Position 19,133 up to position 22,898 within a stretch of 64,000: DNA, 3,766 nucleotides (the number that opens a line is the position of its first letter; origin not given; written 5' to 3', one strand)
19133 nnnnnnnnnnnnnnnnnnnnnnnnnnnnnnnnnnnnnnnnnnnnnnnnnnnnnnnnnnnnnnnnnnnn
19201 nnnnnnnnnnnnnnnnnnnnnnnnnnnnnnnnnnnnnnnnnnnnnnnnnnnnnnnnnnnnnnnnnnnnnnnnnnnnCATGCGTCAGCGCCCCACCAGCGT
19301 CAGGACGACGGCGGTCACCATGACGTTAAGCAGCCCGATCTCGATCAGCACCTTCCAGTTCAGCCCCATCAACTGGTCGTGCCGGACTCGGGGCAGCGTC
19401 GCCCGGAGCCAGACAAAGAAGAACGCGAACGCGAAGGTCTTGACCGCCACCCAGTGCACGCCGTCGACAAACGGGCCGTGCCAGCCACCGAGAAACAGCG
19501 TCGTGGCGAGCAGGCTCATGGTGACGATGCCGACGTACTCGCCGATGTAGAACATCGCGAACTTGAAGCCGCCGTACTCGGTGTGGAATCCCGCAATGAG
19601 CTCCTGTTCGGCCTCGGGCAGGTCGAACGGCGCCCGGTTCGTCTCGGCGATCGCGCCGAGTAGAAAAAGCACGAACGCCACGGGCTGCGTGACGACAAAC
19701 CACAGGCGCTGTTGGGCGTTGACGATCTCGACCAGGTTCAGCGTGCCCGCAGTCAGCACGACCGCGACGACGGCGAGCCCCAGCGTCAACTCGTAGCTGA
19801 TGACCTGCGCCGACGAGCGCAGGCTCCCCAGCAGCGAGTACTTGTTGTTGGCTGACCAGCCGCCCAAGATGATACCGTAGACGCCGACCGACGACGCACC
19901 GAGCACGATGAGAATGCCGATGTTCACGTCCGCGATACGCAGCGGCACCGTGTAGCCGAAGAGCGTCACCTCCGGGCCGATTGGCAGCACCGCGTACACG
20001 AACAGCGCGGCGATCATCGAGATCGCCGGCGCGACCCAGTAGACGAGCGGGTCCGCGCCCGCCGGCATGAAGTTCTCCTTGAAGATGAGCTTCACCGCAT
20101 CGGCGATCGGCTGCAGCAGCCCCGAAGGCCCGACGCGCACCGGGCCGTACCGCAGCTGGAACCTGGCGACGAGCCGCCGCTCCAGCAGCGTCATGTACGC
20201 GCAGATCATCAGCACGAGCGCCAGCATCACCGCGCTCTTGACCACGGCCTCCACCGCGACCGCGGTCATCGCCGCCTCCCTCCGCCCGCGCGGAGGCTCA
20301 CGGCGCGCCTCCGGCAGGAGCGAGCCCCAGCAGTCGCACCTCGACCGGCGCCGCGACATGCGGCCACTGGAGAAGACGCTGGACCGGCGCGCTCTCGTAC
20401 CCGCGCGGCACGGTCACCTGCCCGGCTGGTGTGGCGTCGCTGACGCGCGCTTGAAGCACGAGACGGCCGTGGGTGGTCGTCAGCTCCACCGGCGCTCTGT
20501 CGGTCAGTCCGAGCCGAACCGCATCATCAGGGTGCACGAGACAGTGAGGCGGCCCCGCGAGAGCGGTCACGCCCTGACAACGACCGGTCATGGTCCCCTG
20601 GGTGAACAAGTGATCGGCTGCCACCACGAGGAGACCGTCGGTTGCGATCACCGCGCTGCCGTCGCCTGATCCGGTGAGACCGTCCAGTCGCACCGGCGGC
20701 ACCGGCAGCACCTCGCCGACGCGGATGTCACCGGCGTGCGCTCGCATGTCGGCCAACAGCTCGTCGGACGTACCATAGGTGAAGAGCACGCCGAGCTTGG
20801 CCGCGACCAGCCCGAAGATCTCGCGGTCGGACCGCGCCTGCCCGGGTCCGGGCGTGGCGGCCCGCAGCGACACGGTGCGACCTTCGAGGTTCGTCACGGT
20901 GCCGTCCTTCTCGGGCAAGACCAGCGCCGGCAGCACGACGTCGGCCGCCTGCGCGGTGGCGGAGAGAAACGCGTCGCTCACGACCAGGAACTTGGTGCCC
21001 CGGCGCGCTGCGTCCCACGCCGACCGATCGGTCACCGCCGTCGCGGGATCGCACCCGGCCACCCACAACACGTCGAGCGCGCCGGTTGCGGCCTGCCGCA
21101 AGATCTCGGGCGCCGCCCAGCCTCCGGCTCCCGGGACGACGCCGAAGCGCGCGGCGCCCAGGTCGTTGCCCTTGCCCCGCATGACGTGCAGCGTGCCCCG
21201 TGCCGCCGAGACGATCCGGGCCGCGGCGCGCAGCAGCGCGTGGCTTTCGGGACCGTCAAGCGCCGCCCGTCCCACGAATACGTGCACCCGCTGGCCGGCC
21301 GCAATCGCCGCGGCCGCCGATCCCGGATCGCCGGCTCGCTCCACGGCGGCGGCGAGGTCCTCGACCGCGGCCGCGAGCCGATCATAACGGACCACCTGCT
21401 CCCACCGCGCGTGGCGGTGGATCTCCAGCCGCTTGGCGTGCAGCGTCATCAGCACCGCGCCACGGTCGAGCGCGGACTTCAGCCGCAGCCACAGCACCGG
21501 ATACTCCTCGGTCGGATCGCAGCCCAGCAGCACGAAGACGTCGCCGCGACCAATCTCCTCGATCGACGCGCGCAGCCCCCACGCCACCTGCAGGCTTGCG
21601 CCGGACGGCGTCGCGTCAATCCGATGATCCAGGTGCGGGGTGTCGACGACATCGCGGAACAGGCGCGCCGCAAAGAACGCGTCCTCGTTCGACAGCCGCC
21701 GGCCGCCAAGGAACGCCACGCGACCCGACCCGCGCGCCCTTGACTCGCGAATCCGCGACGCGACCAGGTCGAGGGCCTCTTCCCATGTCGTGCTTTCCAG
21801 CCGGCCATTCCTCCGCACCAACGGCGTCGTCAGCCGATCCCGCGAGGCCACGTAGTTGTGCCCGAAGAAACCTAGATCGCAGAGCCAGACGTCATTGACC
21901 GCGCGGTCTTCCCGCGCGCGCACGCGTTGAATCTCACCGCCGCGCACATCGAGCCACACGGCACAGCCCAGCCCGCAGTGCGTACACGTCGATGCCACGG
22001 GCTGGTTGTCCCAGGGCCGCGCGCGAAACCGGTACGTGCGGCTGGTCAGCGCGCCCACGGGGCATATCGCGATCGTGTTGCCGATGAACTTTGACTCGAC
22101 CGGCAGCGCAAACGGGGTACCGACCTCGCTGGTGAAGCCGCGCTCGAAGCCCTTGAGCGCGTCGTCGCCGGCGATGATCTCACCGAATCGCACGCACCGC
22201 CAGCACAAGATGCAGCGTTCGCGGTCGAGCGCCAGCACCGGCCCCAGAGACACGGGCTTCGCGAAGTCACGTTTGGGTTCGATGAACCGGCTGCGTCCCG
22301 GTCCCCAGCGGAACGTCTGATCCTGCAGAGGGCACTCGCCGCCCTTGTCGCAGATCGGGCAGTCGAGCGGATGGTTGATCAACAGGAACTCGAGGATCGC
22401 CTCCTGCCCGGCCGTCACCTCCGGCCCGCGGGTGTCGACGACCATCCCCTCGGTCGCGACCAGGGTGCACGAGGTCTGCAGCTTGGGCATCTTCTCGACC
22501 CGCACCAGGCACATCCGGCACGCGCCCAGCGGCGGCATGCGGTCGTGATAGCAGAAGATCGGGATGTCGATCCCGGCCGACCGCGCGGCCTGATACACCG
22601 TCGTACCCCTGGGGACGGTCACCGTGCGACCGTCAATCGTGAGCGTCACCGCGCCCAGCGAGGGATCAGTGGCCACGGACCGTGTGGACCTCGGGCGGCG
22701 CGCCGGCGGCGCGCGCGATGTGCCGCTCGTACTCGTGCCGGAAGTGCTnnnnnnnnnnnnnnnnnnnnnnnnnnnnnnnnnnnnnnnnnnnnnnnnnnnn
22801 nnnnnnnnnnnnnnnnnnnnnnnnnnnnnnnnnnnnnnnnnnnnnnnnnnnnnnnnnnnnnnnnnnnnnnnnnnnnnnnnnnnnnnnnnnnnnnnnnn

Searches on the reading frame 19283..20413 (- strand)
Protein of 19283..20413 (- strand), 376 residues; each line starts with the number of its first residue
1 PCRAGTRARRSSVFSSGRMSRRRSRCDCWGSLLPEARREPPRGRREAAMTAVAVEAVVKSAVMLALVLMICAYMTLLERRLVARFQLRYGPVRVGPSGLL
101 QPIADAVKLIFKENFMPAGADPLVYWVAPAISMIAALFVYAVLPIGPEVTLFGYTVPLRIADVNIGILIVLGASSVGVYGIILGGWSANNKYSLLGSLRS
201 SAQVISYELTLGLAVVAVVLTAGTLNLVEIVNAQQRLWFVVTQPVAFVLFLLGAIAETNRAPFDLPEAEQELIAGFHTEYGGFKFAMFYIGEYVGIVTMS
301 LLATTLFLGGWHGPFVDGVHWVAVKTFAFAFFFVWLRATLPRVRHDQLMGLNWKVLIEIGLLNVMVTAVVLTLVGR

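Call 64: search_protein_families(library=pfam, proteins=[window:19283-20413:-], max_evalue=0.0001)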
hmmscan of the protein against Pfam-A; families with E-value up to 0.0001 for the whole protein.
window:19283-20413:- (376 aa): 1 family
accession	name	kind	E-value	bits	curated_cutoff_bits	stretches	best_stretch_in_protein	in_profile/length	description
PF00146.26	NADHdh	-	2.9e-120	401.6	27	1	60-368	3-298/298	NADH dehydrogenase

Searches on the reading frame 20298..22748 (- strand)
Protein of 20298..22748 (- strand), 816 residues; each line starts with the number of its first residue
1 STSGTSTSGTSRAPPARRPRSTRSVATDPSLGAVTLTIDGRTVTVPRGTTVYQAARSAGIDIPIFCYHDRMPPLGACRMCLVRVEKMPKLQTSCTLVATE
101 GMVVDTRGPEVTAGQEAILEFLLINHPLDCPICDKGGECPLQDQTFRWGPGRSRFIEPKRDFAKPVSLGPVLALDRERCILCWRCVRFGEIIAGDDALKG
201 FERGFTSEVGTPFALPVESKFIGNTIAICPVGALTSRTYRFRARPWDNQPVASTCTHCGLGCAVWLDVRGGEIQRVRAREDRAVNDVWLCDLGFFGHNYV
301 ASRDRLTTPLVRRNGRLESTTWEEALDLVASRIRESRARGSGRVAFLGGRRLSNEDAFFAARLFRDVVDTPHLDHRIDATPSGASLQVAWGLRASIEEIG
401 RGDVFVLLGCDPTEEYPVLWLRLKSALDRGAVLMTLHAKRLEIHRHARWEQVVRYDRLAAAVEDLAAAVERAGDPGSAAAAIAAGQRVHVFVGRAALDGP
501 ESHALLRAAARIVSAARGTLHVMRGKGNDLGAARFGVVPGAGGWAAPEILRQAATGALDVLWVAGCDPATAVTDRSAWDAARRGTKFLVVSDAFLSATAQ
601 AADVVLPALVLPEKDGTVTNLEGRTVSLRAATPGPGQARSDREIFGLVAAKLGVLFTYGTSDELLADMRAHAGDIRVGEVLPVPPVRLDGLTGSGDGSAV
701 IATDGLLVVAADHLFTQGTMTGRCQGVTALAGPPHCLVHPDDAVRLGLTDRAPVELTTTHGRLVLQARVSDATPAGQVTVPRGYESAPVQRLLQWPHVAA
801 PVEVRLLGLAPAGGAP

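Call 64: search_protein_families(library=pfam, proteins=[window:20298-22748:-], max_evalue=0.0001)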
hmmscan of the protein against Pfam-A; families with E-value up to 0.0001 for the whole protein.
window:20298-22748:- (816 aa): 7 families
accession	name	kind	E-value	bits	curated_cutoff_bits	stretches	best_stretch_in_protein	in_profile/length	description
PF00384.28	Molybdopterin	-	5.4e-38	131.4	24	1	305-649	1-351/353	Molybdopterin oxidoreductase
PF13510.11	Fer2_4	-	3.8e-20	72.2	22.8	1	33-107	3-80/82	2Fe-2S iron-sulfur cluster binding domain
PF22117.2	Fer4_Nqo3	-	5.4e-19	68.6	27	1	169-235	1-67/67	NADH-quinone oxidoreductase subunit 3, ferredoxin-like domain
PF10588.14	NADH-G_4Fe-4S_3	-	2.2e-15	56.3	27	1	116-153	2-39/40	NADH-ubiquinone oxidoreductase-G iron-sulfur binding region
PF01568.27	Molydop_binding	-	4.3e-12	46.5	26.8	1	717-786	14-82/110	Molydopterin dinucleotide binding domain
PF04879.21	Molybdop_Fe4S4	-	6.7e-10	39.2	22.7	1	251-301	4-54/55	Molybdopterin oxidoreductase Fe4S4 domain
PF00111.32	Fer2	-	7.2e-10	39.1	21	1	37-86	2-49/77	2Fe-2S iron-sulfur cluster binding domain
